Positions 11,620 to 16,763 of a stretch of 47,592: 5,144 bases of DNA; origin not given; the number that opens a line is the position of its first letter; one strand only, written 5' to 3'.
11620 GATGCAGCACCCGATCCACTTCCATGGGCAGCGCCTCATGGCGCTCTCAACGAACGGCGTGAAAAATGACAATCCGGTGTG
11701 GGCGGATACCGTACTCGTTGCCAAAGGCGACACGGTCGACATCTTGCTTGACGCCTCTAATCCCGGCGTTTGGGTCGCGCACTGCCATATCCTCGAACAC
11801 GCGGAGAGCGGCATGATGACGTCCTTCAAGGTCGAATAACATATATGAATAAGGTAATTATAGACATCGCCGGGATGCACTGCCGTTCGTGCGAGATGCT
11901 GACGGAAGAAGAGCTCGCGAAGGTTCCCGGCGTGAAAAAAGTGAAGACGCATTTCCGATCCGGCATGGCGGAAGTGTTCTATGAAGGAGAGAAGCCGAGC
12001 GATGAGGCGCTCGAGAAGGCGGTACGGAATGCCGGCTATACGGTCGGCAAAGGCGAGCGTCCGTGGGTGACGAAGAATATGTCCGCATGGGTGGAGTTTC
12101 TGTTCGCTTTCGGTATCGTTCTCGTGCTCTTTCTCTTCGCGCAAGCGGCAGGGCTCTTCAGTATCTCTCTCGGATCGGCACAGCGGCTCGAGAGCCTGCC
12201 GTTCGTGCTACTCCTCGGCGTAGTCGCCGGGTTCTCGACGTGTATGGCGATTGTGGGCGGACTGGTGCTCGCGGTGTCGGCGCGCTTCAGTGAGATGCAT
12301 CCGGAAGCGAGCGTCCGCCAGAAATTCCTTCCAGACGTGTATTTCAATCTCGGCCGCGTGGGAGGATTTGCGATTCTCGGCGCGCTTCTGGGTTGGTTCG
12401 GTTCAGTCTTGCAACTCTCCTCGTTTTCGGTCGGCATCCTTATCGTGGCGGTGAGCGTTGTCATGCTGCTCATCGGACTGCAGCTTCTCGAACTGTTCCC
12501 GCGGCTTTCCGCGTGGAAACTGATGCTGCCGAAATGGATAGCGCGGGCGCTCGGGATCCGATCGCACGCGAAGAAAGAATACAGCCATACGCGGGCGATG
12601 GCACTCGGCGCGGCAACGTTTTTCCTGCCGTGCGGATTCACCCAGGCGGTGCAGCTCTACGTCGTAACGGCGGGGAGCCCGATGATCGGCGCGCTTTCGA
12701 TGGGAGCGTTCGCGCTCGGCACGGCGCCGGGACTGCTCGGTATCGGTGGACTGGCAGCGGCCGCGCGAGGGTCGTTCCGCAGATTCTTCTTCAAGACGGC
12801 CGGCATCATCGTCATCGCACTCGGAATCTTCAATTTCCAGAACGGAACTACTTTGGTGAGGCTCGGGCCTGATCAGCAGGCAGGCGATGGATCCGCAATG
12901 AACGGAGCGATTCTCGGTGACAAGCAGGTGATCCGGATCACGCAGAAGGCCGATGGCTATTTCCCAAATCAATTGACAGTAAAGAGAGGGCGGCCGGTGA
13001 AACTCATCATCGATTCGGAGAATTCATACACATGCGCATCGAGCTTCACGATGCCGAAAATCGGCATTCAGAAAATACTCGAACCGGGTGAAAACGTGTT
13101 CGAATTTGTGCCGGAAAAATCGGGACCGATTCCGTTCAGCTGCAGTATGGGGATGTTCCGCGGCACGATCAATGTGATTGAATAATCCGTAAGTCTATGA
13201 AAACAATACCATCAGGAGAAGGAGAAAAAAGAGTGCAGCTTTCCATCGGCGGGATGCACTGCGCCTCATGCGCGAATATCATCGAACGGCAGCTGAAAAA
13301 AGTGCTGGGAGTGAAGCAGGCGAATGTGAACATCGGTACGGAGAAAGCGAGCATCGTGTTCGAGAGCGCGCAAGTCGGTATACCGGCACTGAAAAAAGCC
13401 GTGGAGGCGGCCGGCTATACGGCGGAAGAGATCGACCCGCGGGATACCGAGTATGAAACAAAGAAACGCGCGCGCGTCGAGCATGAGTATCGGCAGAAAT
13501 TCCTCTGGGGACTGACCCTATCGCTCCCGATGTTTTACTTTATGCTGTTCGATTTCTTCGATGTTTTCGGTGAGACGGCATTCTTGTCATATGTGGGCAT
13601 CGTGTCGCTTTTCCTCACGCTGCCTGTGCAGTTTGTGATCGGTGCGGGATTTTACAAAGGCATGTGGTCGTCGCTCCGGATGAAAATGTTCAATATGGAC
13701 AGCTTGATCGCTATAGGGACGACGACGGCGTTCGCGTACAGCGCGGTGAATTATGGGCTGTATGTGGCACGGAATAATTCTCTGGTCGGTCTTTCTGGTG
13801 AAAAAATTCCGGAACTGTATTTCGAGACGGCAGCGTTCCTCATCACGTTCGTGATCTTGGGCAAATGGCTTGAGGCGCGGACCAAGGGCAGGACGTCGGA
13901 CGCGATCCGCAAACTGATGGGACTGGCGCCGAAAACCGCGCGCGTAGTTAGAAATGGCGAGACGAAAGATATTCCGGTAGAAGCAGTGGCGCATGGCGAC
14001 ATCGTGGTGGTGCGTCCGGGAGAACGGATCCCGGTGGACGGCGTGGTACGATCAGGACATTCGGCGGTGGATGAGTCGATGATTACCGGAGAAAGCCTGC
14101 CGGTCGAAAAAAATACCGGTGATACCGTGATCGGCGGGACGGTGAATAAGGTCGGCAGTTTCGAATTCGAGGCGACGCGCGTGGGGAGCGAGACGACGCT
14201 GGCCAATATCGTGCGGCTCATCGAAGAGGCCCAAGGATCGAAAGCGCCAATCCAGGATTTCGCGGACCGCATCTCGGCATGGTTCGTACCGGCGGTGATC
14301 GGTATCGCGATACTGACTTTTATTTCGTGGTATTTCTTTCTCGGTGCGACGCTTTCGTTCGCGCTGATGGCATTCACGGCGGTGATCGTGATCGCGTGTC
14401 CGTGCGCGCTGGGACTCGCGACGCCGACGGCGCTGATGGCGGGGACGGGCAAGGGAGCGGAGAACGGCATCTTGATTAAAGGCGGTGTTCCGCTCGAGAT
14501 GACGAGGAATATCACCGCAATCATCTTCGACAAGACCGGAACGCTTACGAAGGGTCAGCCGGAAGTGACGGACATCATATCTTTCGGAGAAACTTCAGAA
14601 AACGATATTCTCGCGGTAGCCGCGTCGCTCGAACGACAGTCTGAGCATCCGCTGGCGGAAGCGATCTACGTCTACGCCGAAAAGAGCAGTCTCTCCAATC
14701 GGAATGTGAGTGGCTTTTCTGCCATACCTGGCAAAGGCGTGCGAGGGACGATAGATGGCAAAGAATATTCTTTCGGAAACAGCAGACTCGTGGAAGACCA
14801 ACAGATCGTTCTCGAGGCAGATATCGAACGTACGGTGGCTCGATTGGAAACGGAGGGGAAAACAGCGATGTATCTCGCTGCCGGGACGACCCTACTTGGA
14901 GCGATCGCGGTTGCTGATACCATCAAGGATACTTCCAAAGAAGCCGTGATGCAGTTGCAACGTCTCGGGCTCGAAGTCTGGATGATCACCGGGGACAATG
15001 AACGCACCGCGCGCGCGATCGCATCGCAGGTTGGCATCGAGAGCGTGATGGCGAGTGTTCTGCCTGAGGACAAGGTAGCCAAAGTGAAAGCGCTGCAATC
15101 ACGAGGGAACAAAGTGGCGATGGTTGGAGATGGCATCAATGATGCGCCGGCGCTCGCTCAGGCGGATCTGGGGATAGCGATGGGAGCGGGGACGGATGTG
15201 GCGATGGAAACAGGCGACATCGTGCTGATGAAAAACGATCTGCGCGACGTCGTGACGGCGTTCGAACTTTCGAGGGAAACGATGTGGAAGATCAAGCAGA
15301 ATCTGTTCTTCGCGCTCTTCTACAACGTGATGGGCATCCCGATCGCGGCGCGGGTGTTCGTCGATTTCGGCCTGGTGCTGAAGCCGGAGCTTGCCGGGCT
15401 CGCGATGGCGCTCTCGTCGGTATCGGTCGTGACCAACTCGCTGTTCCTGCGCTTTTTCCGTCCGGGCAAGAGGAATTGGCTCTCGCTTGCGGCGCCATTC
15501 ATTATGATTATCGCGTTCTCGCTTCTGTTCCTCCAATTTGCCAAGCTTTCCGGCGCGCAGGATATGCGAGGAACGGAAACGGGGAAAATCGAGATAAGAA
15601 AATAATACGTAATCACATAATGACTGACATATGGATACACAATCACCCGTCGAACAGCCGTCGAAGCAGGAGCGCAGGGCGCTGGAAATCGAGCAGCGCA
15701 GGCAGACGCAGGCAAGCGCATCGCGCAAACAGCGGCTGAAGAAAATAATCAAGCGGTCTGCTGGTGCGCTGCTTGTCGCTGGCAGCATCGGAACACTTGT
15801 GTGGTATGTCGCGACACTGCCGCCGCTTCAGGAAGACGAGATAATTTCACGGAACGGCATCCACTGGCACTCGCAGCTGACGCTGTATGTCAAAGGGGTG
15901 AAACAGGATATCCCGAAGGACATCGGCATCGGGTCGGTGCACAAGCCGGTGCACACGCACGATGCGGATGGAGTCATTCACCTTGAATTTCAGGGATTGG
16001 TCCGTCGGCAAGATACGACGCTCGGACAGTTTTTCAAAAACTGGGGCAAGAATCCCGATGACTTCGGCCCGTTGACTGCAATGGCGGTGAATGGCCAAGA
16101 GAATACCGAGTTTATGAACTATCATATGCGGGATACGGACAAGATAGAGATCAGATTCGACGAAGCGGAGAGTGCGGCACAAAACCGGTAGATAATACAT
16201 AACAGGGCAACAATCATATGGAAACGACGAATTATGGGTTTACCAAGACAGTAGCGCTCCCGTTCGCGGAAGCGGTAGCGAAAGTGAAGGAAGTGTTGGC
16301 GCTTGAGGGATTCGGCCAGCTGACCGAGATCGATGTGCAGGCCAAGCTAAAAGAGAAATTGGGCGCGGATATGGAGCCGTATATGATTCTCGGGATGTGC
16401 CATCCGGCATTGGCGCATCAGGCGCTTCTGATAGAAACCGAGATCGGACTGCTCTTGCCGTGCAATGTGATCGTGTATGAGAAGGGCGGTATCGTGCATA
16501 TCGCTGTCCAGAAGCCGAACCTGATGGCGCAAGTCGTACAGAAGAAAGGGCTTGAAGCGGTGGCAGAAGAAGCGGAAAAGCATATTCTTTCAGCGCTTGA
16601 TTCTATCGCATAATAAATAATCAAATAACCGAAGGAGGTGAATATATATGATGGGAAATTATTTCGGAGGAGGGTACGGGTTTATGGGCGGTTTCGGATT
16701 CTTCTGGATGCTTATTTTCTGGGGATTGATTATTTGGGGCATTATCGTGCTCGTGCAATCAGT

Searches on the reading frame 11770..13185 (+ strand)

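Call 7: search_protein_families(library=pfam, proteins=[window:11770-13185:+], max_evalue=0.001)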
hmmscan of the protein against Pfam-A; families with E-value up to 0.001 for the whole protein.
window:11770-13185:+ (471 aa): 3 families
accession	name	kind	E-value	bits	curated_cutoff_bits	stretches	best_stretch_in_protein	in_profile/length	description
PF13386.12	DsbD_2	-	2.9e-29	102.8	24.9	1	146-353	2-198/199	Cytochrome C biogenesis protein transmembrane region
PF13473.12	Cupredoxin_1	-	4.4e-12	46.4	27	1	384-467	19-102/104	Cupredoxin-like domain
PF00403.32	HMA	-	1.6e-09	38.4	24.8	1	31-91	2-62/62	Heavy-metal-associated domain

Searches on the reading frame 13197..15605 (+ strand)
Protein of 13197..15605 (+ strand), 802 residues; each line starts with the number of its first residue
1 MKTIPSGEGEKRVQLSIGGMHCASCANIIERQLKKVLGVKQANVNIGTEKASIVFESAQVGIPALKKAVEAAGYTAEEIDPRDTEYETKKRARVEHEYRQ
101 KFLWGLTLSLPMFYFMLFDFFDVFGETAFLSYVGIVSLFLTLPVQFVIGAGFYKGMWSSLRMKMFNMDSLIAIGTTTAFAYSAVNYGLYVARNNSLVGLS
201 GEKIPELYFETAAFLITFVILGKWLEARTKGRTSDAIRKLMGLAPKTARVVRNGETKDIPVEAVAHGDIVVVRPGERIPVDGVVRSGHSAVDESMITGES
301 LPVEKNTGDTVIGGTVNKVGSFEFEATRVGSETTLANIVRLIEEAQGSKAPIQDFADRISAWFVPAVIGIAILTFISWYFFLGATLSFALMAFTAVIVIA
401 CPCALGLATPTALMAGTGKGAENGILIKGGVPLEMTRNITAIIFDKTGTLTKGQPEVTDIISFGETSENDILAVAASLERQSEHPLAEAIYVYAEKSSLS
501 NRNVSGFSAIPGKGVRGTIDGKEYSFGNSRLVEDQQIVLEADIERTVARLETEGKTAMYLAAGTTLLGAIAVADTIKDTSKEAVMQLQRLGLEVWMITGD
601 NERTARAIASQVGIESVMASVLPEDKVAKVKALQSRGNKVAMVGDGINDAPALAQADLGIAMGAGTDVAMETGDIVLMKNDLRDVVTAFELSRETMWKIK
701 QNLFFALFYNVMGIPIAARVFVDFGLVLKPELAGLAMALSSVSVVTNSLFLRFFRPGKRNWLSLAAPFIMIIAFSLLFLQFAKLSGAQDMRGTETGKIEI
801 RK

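Call 7: search_protein_families(library=pfam, proteins=[window:13197-15605:+], max_evalue=0.001)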
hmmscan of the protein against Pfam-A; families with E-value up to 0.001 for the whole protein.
window:13197-15605:+ (802 aa): 4 families
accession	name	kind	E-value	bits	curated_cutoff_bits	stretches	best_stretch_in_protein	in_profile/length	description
PF00122.25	E1-E2_ATPase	-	5.1e-63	212.3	28.1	1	243-422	2-180/181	E1-E2 ATPase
PF00702.32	Hydrolase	-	1.2e-37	130.6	26.4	1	439-657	1-191/191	haloacid dehalogenase-like hydrolase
PF00403.32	HMA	-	3.2e-14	53.5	24.8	1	15-75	2-62/62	Heavy-metal-associated domain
PF08282.18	Hydrolase_3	-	8e-07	29.5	20.9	1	631-682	197-248/255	haloacid dehalogenase-like hydrolase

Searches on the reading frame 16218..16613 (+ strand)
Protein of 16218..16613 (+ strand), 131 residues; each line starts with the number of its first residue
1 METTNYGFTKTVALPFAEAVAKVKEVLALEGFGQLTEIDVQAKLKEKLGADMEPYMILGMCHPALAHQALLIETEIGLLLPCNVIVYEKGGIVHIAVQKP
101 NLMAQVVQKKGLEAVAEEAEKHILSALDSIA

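Call 8: search_protein_families(library=pfam, proteins=[window:16218-16613:+], max_evalue=0.001)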
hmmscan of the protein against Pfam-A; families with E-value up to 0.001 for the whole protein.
window:16218-16613:+ (131 aa): 1 family
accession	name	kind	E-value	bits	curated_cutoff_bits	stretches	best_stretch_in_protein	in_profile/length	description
PF03625.19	DUF302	-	6.7e-24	84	23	1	38-100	1-63/63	Domain of unknown function DUF302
